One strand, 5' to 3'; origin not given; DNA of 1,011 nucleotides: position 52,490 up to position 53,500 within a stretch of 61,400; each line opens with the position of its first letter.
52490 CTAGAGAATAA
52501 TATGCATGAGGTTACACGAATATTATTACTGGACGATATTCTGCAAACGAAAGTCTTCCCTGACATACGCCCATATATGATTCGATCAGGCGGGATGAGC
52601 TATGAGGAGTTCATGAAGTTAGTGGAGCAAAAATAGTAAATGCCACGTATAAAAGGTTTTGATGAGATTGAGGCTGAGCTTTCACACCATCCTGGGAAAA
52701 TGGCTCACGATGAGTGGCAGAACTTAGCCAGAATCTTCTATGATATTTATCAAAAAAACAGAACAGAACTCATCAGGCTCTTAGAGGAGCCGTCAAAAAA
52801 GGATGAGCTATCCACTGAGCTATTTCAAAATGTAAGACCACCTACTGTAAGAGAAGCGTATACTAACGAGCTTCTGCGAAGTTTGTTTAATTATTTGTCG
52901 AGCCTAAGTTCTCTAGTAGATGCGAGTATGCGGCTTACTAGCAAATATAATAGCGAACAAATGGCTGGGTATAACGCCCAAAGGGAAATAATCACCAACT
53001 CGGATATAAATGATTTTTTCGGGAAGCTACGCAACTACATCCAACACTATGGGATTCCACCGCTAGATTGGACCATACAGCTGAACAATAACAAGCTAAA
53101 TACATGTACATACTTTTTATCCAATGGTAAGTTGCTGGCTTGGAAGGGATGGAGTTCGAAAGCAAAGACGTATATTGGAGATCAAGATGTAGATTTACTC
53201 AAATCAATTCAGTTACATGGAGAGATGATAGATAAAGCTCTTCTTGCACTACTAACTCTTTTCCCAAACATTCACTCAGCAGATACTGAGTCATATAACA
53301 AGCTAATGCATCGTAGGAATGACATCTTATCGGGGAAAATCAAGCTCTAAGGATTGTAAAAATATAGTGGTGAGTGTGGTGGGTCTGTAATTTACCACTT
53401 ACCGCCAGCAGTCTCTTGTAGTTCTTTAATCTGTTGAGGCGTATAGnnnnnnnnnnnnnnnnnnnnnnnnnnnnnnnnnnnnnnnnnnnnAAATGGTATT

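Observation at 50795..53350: Uncharacterised three-gene nuclease cassette (PD-(D/E)xK + Cys/His-cluster HEPN-like + HEPN-like) at the distal end of the island: candidate novel defence or abortive-infection system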

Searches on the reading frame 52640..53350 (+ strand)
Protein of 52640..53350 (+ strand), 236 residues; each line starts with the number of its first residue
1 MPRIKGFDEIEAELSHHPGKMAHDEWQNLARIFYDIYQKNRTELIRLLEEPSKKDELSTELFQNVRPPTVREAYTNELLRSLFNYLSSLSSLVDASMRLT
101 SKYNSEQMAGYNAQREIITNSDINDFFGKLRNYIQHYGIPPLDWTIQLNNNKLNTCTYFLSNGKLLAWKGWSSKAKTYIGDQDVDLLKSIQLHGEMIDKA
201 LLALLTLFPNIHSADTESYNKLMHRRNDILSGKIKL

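Call 3: search_protein_families(library=pfam, proteins=[window:52640-53350:+], max_evalue=1)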
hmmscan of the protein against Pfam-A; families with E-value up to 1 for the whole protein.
window:52640-53350:+ (236 aa): 0 families

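Call 4: search_protein_families(library=padloc, proteins=[window:52640-53350:+], max_evalue=1)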
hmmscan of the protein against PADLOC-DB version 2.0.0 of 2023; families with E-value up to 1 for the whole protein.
window:52640-53350:+ (236 aa): 0 families

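Call 5: search_protein_families(library=ncbifam, proteins=[window:52640-53350:+], max_evalue=1)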
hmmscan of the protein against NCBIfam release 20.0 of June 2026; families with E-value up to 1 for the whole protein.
window:52640-53350:+ (236 aa): 0 families

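Call 13: search_solved_structures(query=window:52640-53350:+, max_evalue=10)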
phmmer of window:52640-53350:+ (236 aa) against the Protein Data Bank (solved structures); distinct sequences matched with E-value up to 10: 7.
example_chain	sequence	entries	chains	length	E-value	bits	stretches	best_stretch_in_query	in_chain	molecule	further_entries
4atm_A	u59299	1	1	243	0.053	16.3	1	45-104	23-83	AMPHIPHYSIN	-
3oeb_A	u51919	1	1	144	0.8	12.4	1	132-181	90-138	S-layer associated multidomain endoglucanase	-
3oea_A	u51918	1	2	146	0.82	12.4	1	132-181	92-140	S-layer associated multidomain endoglucanase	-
2zey_A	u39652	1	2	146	0.82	12.4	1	132-181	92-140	S-layer associated multidomain endoglucanase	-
2zew_A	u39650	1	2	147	0.83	12.3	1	132-181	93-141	S-layer associated multidomain endoglucanase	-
2zex_A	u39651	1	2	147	0.83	12.3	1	132-181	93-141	S-layer associated multidomain endoglucanase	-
8zo9_9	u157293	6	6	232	1.4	11.7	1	35-74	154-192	VCPI-9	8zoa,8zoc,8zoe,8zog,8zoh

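Call 15: find_homologous_proteins(query=window:52640-53350:+, max_evalue=0.001)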
Query window:52640-53350:+ (236 aa): 33 proteins with E <= 0.001 among 549 candidates.
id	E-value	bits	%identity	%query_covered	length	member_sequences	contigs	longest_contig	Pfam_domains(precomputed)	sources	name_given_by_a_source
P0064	3.9e-146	503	95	100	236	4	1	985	-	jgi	jgi:hypothetical protein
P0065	3.2e-128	444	84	100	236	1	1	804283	-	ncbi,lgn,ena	-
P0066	4.3e-127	440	82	100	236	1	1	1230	-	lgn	-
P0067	1.7e-126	438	83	100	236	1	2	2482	-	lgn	-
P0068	8.3e-125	433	81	100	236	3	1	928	-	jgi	-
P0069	8.5e-121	420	78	100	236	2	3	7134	-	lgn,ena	-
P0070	1.4e-118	412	76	100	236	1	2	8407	-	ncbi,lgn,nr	ncbi:MAG TPA: hypothetical protein VHA52_11585 [Candidatus Babeliaceae bacterium]|nr:hypothetical pr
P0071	1.1e-116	406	76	100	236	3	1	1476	-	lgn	-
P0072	3.6e-116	405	75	100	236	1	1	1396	-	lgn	-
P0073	2.9e-115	402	75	100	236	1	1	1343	-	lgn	-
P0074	3.2e-115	401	75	100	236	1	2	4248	-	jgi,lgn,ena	-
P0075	1.1e-111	390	73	100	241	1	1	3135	-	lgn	-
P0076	4.4e-111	388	71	100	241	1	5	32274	-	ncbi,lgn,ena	-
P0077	9.2e-106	370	70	100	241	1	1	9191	-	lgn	-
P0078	9.9e-105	367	69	100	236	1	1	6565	-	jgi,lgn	jgi:hypothetical protein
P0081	9.4e-100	351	67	100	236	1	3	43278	-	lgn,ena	-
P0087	1.7e-95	337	65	100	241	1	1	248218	-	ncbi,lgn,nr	ncbi:MAG: hypothetical protein JWO99_386 [Candidatus Saccharibacteria bacterium]|nr:hypothetical pro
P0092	5.3e-78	280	55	100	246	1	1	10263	-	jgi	jgi:hypothetical protein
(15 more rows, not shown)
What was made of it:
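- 52640..53350 (+): Gene C (236 aa), helical with one beta-hairpin (142-160). 33 clusters (call 15).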

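Call 27: search_solved_structures(query=A2, max_evalue=10)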
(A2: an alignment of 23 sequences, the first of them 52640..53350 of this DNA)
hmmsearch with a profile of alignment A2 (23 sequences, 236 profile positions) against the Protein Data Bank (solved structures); distinct sequences matched with E-value up to 10: 2.
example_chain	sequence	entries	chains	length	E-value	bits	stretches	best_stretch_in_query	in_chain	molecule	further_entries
4d8m_A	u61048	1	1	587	0.34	13.5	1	169-225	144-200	Pesticidal crystal protein cry5Ba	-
8hhe_A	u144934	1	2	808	0.45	13.1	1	169-225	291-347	Crystaline entomocidal protoxin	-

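Call 36: find_encoding_contigs(protein=P0087, flank=8000, max_places=3)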
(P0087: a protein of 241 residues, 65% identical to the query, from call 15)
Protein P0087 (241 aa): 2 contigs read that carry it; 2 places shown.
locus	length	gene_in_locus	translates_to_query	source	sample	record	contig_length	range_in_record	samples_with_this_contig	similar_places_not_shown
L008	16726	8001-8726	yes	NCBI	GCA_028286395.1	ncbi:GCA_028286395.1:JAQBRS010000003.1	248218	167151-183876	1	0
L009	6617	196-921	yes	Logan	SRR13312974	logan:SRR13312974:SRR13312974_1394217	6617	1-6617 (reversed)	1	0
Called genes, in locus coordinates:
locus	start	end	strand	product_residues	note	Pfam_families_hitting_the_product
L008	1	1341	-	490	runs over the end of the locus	PF08308:PEGA (weak)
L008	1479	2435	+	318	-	-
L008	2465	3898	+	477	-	PF00749:tRNA-synt_1c, PF19269:Anticodon_2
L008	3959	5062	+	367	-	PF11258:DUF3048, PF17479:DUF3048_C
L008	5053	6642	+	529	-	PF00512:HisKA, PF02518:HATPase_c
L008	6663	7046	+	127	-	PF00072:Response_reg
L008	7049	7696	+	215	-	-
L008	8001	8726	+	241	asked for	-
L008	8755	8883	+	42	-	-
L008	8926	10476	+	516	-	PF09491:RE_AlwI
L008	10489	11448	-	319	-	PF02086:MethyltransfD12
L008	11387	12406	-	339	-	PF02086:MethyltransfD12, PF03602:Cons_hypoth95 (faint)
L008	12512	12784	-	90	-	-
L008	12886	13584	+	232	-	-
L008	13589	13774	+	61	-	-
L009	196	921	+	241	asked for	-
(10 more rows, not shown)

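Call 37: find_encoding_contigs(protein=P0081, flank=8000, max_places=3)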
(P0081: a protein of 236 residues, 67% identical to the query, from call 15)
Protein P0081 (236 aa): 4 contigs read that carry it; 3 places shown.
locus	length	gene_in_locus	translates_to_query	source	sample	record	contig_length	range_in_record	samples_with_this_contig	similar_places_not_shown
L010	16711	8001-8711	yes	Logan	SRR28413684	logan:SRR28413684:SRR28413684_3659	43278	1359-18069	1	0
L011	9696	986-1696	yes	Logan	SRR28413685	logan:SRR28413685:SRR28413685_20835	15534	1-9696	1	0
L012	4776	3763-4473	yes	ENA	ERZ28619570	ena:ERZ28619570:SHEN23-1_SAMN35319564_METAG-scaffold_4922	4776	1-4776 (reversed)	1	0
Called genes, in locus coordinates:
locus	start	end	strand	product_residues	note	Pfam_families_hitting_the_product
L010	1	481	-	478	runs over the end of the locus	PF13727:CoA_binding_3 (weak), PF02397:Bac_transf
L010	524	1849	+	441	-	PF04932:Wzy_C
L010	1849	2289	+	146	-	PF01726:LexA_DNA_bind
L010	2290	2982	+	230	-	PF04203:Sortase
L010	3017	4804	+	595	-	PF13354:Beta-lactamase2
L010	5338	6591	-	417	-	PF00145:DNA_methylase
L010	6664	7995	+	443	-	PF02976:MutH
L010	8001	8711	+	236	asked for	-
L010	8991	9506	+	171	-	-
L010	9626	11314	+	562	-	PF24684:Vgb_lyase, PF07494:Reg_prop (faint), PF16819:DUF5074 (faint), PF24684:Vgb_lyase, PF21959:DUF6923 (weak)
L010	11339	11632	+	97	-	-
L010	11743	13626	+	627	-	PF26628:DUF8202, PF13205:Big_5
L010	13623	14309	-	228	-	-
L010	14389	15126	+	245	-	PF14559:TPR_19 (weak), PF13414:TPR_11 (weak), PF23914:TPR_CcmH_CycH, PF00515:TPR_1, PF13181:TPR_8, PF13424:TPR_12, PF13414:TPR_11, PF14559:TPR_19, +10 more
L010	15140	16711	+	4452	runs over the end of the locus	PF01833:TIG, PF25390:WD40_RLD, PF00415:RCC1, PF13540:RCC1_2, PF25390:WD40_RLD, PF00415:RCC1, PF13540:RCC1_2, PF01833:TIG, +11 more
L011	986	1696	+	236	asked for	-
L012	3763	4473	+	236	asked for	-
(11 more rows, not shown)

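Call 38: find_encoding_contigs(protein=P0076, flank=8000, max_places=3)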
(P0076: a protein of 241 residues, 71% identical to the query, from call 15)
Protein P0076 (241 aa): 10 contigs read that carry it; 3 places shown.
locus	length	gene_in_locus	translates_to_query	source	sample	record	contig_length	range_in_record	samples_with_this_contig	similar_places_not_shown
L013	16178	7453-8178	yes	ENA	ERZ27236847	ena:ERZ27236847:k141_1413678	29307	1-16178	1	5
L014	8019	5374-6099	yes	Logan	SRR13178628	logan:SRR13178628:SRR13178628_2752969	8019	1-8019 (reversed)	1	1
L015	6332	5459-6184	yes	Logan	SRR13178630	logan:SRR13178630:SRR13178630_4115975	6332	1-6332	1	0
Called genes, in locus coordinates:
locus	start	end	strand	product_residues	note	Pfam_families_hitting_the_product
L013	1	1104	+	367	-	?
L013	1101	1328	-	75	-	-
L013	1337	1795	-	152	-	PF13091:PLDc_2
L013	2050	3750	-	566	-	PF00239:Resolvase, PF07508:Recombinase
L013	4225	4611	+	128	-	-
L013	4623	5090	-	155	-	-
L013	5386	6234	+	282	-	-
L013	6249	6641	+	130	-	-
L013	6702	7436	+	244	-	-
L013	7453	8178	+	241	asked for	-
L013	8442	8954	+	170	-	-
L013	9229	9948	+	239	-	PF02467:Whib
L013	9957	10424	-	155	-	-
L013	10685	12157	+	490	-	PF13632:Glyco_trans_2_3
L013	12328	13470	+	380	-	PF22612:GH113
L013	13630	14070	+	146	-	PF00293:NUDIX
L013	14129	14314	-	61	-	-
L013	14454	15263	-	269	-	PF01520:Amidase_3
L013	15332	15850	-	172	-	-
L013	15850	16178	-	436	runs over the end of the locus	PF01654:Cyt_bd_oxida_I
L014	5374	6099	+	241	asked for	-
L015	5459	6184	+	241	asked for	-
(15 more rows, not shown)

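Call 40: predict_structure(alignment_id=A2)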
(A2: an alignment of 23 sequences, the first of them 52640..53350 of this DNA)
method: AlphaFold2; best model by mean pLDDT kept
length: 236 residues; sequences in the alignment: 23
mean_pLDDT: 91.1   pTM: 0.83
mean pLDDT of the five models: 91.1, 90.2, 89.9, 88.4, 88.2
residues with pLDDT >= 90: 172; 70-90: 53; 50-70: 11; < 50: 0
segments of 3 or more residues with pLDDT < 50: none
pLDDT, mean of each block of 10 residues (from residue 1): 75 90 95 97 97 89 70 90 95 95 94 95 95 86 88 91 92 96 96 97 95 92 90 77
secondary structure, 60 per line:
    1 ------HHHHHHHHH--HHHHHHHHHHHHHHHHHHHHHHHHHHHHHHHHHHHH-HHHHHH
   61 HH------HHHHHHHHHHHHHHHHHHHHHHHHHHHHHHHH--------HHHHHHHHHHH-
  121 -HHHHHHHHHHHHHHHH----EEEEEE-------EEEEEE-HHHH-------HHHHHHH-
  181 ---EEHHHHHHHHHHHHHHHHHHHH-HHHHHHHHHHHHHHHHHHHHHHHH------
elements in order: H7-15 H18-53 H55-62 H69-100 H109-119 H122-137 E142-147 E155-160 H162-165 H173-179 H186-205 H207-230
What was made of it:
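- On HEPN superfamily (protein C): In the model (pLDDT 91) the motif ends helix 122-137 and a beta-hairpin follows (call 40).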

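Call 45: fold_search(model_id=the predicted structure, library=pdb)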
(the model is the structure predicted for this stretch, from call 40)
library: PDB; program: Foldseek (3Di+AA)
matches with E <= 10: 269; with E <= 0.001: 0
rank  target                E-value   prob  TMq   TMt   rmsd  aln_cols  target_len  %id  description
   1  6zzh_BBB              1.5e-02  0.47  0.21  0.15  23.4       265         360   10  Structure of soluble SmhB crystal form 2 of the tripartite alpha-pore forming toxin, Smh, from Serratia marcescens. (released 2021-03-31)
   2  6zzh_AAA              7.2e-02  0.21  0.21  0.15  26.4       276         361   13  Structure of soluble SmhB crystal form 2 of the tripartite alpha-pore forming toxin, Smh, from Serratia marcescens. (released 2021-03-31)
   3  8gl3                  1.2e-01  0.35  0.24  0.28  13.2       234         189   15  De novo design of monomeric helical bundles for pH-controlled membrane lysis (released 2023-09-06)
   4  4k1p_H                1.2e-01  0.18  0.19  0.15  25.4       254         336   12  Structure of the NheA component of the Nhe toxin from Bacillus cereus (released 2013-09-18)
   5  6zz5_AAA              1.6e-01  0.33  0.29  0.21  25.7       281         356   13  Structure of soluble SmhB of the tripartite alpha-pore forming toxin, Smh, from Serratia marcescens. (released 2021-03-31)
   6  4k1p_F                1.8e-01  0.21  0.22  0.18  24.2       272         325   11  Structure of the NheA component of the Nhe toxin from Bacillus cereus (released 2013-09-18)
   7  2xmn_A                1.8e-01  0.13  0.20  0.14  36.8       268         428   12  High resolution snapshots of defined TolC open states present an iris- like movement of periplasmic entrance helices (released 2011-01-26)
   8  7a27_CCC              2.3e-01  0.13  0.19  0.14  23.6       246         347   12  Structure of soluble SmhA crystal form 2 of the tripartite alpha-pore forming toxin, Smh, from Serratia marcescens. (released 2021-03-31)
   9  5ng5_C                2.7e-01  0.28  0.31  0.18  34.3       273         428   11  multi-drug efflux; membrane transport; RND superfamily; Drug resistance (released 2017-04-19)
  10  4x0r_A                2.7e-01  0.25  0.24  0.28  17.3       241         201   12  Crystal structure of human MxB stalk domain (released 2014-12-10)
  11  4k1p_C                2.9e-01  0.12  0.19  0.15  25.3       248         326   13  Structure of the NheA component of the Nhe toxin from Bacillus cereus (released 2013-09-18)
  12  4z9i_B                3.2e-01  0.66  0.34  0.44   7.8       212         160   10  Asp-TarS from E. coli (released 2016-07-20)
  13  4tql_B                3.2e-01  0.14  0.19  0.19  30.8       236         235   11  Computationally designed three helix bundle (released 2014-10-15)
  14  4k1p_E                3.2e-01  0.12  0.19  0.15  24.5       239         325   12  Structure of the NheA component of the Nhe toxin from Bacillus cereus (released 2013-09-18)
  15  6w08_B                3.6e-01  0.08  0.16  0.12  25.3       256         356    9  Crystal Structure of Motility Associated Killing Factor E from Vibrio cholerae (released 2020-03-11)
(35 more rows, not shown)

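Call 51: search_protein_families(library=phrogs, proteins=[window:52640-53350:+], max_evalue=0.1)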
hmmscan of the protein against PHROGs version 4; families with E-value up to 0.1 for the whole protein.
window:52640-53350:+ (236 aa): 2 families
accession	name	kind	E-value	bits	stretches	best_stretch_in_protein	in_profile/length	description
phrog_30874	-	unknown function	0.00017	22.1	1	77-174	83-177/279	-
phrog_29169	-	unknown function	0.023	15.2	1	86-212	49-175/237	-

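Call 57: search_protein_families(library=pfam, proteins=[L013:6702-7436:+], max_evalue=0.05)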
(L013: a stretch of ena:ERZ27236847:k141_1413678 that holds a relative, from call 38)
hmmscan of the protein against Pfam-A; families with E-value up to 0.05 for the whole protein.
L013:6702-7436:+ (244 aa): 0 families

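Call 58: search_protein_families(library=padloc, proteins=[L013:6702-7436:+], max_evalue=0.05)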
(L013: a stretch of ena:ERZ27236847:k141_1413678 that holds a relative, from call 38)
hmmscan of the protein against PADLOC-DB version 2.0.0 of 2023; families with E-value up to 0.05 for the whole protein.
L013:6702-7436:+ (244 aa): 0 families

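Call 71: fold_search(model_id=the predicted structure, library=viral)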
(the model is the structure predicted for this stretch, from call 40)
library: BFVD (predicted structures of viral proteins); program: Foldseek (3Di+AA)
matches with E <= 10: 369; with E <= 0.001: 0
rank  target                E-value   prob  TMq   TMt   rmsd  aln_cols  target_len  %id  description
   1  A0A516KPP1            3.3e-02  0.93  0.30  0.39   9.5       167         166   13  (no name in the UniProt tables at hand)
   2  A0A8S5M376            4.8e-02  0.41  0.23  0.15  25.5       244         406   14  Minor capsid protein [Siphoviridae sp. ctQJR51]
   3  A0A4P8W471            1.8e-01  0.16  0.17  0.14  16.9       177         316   11  (no name in the UniProt tables at hand)
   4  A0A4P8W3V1            2.4e-01  0.28  0.28  0.19  17.8       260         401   10  (no name in the UniProt tables at hand)
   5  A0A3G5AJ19            2.5e-01  0.20  0.28  0.25  35.2       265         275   10  Uncharacterized protein [Satyrvirus sp.]
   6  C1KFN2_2              3.1e-01  0.08  0.16  0.05  36.9       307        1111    9  Putative tail fibre protein [Lactobacillus phage Lb338-1]
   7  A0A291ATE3            3.7e-01  0.25  0.28  0.20  34.6       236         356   11  Uncharacterized protein [Pandoravirus salinus]
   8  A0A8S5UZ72            3.7e-01  0.06  0.15  0.06  36.2       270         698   10  Spherulation-specific family 4 [Siphoviridae sp. ctPNJ4]
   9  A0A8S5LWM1            4.4e-01  0.06  0.15  0.09  23.8       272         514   13  Minor capsid protein [Siphoviridae sp. ctabX13]
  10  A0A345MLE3            5.1e-01  0.11  0.20  0.21  22.6       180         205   13  (no name in the UniProt tables at hand)
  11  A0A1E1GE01            5.7e-01  0.10  0.18  0.22  17.4       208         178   10  (no name in the UniProt tables at hand)
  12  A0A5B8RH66            5.7e-01  0.08  0.17  0.15  28.9       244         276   14  Uncharacterized protein [Iridovirus Liz-CrIV]
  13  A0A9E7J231            5.7e-01  0.04  0.10  0.14  18.4       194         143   13  (no name in the UniProt tables at hand)
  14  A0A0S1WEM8            6.4e-01  0.08  0.14  0.11  17.7       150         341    8  (no name in the UniProt tables at hand)
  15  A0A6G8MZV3            6.4e-01  0.04  0.14  0.11  21.8       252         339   13  Ribonuclease III [Cedratvirus kamchatka]
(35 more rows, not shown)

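Call 73: search_dna_similar(query=window:52640-53350:+, collection=plasmids, mode=protein, max_evalue=0.01, max_rows=10)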
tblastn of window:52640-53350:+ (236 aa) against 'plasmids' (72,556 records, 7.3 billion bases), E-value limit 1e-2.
Records with a match: 1; places in all: 1; records where one place covers at least 80% of the query: 1.
Best place of each record, by identity: <60% 1.
By first word of the organism name: Miltoncostaea 1.
By predicted mobility (MOB-suite, as given by PLSDB): non-mobilizable 1.
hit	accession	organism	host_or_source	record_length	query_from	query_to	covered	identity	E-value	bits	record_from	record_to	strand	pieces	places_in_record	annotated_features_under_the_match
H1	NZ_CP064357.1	Miltoncostaea oceani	pure culture,marine sediment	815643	7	197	81%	25.5%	5e-13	75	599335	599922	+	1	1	hypothetical protein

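Call 75: get_annotated_region(hit=H1, flank=8000)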
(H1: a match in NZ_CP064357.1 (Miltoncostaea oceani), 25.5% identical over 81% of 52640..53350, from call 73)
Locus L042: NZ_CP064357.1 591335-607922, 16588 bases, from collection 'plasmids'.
description: Miltoncostaea oceani strain SCSIO 61214 plasmid unnamed1, complete sequence
organism: Miltoncostaea oceani (NCBI taxid 2843216)
taxonomy: Bacteria; Actinomycetota; Thermoleophilia; Miltoncostaeales; Miltoncostaeaceae; Miltoncostaea; Miltoncostaea oceani
host: -; source: pure culture,marine sediment; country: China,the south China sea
typing (MOB-suite, as given by PLSDB): non-mobilizable
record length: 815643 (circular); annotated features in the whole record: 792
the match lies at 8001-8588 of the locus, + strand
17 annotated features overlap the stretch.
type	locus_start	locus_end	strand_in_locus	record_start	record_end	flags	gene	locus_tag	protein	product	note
CDS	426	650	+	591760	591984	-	-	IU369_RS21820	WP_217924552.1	hypothetical protein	-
CDS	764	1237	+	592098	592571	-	-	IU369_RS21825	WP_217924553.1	hypothetical protein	-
CDS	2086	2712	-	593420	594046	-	-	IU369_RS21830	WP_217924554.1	sigma-70 family RNA polymerase sigma factor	GO:0006352 - DNA-templated transcription initiation [Evidence IEA]; GO:0006355 - regulation of DNA-templated ...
CDS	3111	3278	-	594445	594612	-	-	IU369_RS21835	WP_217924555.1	hypothetical protein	-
CDS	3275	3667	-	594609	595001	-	-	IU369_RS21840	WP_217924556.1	STAS domain-containing protein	-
CDS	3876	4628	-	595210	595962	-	-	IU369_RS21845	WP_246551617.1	GAF and ANTAR domain-containing protein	-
CDS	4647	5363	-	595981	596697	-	-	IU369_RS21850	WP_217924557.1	GAF and ANTAR domain-containing protein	-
CDS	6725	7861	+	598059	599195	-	-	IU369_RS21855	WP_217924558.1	hypothetical protein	-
CDS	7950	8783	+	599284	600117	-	-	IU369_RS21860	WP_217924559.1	hypothetical protein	-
CDS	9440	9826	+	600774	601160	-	-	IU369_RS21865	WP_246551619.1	rhodanese-like domain-containing protein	-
CDS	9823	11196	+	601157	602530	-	-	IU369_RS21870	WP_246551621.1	NAD(P)/FAD-dependent oxidoreductase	-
CDS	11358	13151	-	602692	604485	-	selB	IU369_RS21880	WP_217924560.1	selenocysteine-specific translation elongation factor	GO:0001514 - selenocysteine incorporation [Evidence IEA]; GO:0006414 - translational elongation [Evidence IEA]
CDS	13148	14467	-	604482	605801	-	selA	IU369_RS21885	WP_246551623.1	L-seryl-tRNA(Sec) selenium transferase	GO:0016260 - selenocysteine biosynthetic process [Evidence IEA]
CDS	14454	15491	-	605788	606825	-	selD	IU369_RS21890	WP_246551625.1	selenide, water dikinase SelD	GO:0001887 - selenium compound metabolic process [Evidence IEA]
CDS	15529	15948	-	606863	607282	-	-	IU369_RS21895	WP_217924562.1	hypothetical protein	-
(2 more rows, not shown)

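Call 82: find_encoding_contigs(protein=P0092, flank=7000, max_places=2)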
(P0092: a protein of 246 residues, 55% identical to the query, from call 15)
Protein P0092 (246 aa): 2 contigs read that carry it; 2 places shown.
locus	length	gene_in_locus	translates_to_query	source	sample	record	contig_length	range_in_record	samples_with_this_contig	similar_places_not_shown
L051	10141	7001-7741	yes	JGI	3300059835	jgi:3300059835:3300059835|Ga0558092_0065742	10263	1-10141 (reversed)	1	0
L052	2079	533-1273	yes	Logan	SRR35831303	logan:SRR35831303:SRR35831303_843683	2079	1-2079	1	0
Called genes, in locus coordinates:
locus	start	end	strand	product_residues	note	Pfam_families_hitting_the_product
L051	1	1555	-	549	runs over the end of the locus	PF00239:Resolvase, PF07508:Recombinase (faint), PF13408:Zn_ribbon_recom (weak)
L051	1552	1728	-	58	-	-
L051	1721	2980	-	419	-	-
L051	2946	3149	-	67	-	-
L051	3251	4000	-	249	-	-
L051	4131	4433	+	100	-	-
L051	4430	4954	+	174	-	-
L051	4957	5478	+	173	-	-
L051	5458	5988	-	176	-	-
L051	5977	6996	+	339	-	-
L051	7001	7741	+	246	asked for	-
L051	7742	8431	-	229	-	-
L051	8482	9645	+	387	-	PF03773:ArsP_1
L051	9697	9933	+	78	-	PF09851:SHOCT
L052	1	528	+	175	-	?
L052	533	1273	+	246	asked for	-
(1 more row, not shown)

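Call 88: search_protein_families(library=pfam, proteins=[L051:5977-6996:+, L042:7950-8783:+, L042:6725-7861:+], max_evalue=0.05)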
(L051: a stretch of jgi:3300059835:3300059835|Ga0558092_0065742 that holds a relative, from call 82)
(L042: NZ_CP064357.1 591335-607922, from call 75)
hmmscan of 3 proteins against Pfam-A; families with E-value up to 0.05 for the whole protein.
L051:5977-6996:+ (339 aa): 0 families

L042:7950-8783:+ (277 aa): 0 families

L042:6725-7861:+ (378 aa): 0 families

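Call 89: search_protein_families(library=padloc, proteins=[L051:5977-6996:+, L010:6664-7995:+], max_evalue=0.001)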
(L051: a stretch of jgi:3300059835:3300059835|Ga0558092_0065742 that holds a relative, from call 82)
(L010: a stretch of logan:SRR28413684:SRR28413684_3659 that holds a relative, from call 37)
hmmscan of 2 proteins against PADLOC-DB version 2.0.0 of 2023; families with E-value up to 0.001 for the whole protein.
L051:5977-6996:+ (339 aa): 0 families

L010:6664-7995:+ (443 aa): 1 family
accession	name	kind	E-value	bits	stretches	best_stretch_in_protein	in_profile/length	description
PDLC03553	REase_II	-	3.5e-82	274.8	1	38-386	60-429/527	Type II restriction enzyme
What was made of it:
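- C lies next to AlwI plus two methyltransferases, next to a type II REase (PADLOC 3.5e-82) plus a C5 methyltransferase, or next to an unknown 339-aa gene (calls 36, 37, 82, 89).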

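Call 93: find_related_loci(query=A2, collection=viral_contigs, flank=5000)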
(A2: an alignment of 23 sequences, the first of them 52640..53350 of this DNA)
Query A2 (236 aa) in viral_contigs; peptide patterns used: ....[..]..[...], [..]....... (x = any residue, [..] = any of these).
91 stretches matched a pattern, but none encodes a relative of the query by tblastn (E <= 1e-3).
